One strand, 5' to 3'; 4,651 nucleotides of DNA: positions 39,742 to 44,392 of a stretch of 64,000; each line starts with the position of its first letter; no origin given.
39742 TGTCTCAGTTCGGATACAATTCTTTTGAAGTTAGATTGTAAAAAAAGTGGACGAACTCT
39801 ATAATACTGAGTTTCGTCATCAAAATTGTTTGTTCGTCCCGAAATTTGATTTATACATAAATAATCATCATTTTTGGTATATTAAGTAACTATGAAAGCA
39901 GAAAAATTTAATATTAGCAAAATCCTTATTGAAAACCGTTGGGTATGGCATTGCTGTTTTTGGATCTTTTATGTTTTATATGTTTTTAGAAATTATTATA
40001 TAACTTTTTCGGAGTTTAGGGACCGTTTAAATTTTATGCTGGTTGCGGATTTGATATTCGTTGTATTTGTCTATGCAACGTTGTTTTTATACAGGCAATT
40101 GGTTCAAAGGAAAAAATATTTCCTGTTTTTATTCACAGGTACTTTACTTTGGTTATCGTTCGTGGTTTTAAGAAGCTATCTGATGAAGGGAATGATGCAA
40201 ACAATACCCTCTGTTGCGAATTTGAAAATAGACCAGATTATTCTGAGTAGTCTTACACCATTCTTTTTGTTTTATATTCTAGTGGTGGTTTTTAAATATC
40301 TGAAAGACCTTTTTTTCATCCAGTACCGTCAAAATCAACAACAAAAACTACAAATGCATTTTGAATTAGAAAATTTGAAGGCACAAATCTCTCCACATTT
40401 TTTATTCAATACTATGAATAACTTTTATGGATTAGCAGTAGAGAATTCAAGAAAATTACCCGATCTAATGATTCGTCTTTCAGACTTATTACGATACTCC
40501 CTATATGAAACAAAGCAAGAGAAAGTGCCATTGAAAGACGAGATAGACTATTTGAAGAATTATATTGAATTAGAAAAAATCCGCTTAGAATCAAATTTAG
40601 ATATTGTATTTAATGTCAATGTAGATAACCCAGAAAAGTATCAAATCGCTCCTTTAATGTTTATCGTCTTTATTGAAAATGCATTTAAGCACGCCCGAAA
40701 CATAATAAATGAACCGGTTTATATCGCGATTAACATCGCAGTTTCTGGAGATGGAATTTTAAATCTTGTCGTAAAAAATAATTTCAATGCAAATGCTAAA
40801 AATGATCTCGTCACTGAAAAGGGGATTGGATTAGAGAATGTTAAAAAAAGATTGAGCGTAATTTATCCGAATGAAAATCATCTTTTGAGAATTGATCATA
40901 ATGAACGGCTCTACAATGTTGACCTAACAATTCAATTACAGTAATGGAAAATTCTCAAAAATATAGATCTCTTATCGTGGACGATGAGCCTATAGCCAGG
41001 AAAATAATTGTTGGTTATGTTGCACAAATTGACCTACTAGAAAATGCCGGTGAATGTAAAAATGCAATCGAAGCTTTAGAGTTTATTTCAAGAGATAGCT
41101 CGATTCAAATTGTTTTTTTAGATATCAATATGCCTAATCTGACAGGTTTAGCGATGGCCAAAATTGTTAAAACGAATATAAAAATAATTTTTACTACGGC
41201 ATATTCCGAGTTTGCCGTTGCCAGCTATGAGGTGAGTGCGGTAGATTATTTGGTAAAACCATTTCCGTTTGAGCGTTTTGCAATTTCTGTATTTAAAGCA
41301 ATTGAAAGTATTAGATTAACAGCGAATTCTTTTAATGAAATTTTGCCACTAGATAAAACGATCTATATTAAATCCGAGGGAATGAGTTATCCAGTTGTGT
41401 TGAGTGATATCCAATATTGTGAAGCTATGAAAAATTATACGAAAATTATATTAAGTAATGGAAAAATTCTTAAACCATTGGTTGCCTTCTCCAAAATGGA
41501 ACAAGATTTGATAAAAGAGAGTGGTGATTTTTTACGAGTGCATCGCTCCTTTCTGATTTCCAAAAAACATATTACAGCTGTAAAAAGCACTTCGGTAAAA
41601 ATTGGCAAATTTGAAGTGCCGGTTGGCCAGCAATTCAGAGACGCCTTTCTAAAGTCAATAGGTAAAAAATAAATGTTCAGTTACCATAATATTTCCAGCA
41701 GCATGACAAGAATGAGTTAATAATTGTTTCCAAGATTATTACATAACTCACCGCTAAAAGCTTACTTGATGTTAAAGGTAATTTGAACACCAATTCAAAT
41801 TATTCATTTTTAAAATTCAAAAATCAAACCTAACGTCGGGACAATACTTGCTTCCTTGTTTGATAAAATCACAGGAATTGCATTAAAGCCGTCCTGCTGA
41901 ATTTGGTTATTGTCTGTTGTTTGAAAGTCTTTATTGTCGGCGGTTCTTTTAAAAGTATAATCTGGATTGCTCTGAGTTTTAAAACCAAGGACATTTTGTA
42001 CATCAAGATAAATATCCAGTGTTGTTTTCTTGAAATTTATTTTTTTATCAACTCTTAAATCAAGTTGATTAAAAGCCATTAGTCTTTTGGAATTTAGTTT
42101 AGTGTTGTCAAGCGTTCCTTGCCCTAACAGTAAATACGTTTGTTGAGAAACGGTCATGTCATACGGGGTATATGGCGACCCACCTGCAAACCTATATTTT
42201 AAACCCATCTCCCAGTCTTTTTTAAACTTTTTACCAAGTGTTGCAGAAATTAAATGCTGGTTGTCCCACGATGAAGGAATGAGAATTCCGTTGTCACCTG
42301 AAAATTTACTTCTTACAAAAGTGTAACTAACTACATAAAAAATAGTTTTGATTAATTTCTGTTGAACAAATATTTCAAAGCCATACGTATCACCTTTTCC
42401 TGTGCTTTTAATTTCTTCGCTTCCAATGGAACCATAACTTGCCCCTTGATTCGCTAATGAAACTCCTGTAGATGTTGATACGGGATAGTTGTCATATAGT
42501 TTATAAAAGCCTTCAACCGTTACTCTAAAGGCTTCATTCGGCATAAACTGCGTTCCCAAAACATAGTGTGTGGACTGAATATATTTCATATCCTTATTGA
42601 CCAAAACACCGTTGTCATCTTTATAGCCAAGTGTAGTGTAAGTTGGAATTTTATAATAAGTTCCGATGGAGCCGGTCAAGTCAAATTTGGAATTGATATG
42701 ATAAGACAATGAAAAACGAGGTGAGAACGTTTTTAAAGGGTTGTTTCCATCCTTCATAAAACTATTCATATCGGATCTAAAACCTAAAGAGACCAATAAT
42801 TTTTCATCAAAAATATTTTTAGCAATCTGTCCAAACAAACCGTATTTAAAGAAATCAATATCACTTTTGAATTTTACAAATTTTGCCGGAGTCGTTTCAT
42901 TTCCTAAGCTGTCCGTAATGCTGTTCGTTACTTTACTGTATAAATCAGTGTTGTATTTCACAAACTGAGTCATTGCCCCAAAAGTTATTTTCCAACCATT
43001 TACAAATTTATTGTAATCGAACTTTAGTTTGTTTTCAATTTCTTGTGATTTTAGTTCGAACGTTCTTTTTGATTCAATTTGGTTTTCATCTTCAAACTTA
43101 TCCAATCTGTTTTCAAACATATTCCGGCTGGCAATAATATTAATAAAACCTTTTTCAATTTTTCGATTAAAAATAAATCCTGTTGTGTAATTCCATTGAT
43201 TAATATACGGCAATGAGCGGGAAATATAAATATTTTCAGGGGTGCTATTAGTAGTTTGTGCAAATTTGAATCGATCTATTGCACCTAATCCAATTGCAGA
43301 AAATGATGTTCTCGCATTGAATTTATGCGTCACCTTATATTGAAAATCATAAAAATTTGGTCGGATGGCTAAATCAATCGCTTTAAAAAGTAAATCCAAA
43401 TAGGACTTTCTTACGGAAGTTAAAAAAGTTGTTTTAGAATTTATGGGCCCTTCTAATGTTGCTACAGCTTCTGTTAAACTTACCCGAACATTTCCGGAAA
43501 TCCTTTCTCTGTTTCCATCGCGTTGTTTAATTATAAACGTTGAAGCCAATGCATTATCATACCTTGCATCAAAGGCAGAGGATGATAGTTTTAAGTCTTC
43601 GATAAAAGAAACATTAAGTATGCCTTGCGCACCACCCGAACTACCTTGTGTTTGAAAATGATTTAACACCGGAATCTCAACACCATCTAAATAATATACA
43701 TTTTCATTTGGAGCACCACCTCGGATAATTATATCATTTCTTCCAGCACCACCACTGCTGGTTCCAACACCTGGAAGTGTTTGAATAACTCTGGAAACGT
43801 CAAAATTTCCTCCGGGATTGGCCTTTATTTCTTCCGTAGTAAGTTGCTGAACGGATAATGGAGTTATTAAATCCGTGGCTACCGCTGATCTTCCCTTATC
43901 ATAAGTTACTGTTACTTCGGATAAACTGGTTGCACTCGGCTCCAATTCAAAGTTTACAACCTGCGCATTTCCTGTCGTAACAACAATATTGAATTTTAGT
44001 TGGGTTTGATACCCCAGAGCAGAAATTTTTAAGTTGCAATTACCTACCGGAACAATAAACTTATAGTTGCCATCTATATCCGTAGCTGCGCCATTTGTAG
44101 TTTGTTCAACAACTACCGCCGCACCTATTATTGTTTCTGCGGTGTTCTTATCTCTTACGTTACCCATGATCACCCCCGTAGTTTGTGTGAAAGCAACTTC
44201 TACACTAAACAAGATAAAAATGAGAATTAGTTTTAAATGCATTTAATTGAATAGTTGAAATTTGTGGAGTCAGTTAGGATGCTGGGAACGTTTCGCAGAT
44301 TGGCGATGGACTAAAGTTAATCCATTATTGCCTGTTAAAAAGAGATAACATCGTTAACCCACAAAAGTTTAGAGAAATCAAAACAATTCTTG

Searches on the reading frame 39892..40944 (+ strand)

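Call 10: search_protein_families(library=pfam, proteins=[window:39892-40944:+], max_evalue=0.001)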
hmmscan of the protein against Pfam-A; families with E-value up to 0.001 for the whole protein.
window:39892-40944:+ (350 aa): 1 family
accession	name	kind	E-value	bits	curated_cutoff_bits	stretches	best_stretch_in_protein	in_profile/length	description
PF06580.19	His_kinase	-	2.6e-25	88.9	25.2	1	158-235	2-80/81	Histidine kinase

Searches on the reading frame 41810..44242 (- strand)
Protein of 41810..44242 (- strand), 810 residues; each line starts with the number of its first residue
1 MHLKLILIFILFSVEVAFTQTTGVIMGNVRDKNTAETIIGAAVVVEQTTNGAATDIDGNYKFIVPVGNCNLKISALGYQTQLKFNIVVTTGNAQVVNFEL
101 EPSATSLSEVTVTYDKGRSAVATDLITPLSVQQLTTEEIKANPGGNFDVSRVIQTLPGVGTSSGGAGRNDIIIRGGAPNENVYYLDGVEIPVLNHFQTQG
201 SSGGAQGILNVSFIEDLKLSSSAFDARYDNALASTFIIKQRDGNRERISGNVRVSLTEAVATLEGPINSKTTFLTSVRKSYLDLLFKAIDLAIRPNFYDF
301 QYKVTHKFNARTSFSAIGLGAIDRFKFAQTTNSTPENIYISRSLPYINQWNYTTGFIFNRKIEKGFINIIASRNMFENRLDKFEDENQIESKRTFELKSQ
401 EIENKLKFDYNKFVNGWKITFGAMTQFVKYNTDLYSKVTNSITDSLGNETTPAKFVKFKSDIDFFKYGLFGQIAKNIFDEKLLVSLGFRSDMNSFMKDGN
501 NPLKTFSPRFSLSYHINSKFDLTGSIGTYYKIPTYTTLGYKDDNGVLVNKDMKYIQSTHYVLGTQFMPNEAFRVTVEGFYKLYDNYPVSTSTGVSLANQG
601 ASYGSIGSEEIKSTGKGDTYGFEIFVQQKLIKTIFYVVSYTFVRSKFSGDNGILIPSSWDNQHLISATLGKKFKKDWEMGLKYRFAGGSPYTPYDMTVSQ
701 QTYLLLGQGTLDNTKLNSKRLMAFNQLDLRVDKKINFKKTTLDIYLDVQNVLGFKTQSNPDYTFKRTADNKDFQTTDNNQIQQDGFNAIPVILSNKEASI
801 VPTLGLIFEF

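Call 10: search_protein_families(library=pfam, proteins=[window:41810-44242:-], max_evalue=0.001)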
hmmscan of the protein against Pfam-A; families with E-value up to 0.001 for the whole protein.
window:41810-44242:- (810 aa): 4 families
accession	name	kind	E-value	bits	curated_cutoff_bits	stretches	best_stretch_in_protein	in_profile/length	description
PF00593.30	TonB_dep_Rec_b-barrel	-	9.6e-22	78.9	27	1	329-751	40-436/436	TonB dependent receptor-like, beta-barrel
PF13715.12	CarbopepD_reg_2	-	8.4e-20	71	32.2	1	25-112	1-88/88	CarboxypepD_reg-like domain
PF13620.12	CarboxypepD_reg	-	2.9e-13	50.4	32.3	1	25-101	2-82/82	Carboxypeptidase regulatory-like domain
PF07715.20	Plug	-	1.3e-10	42.2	23.9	1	127-229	5-100/107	TonB-dependent Receptor Plug Domain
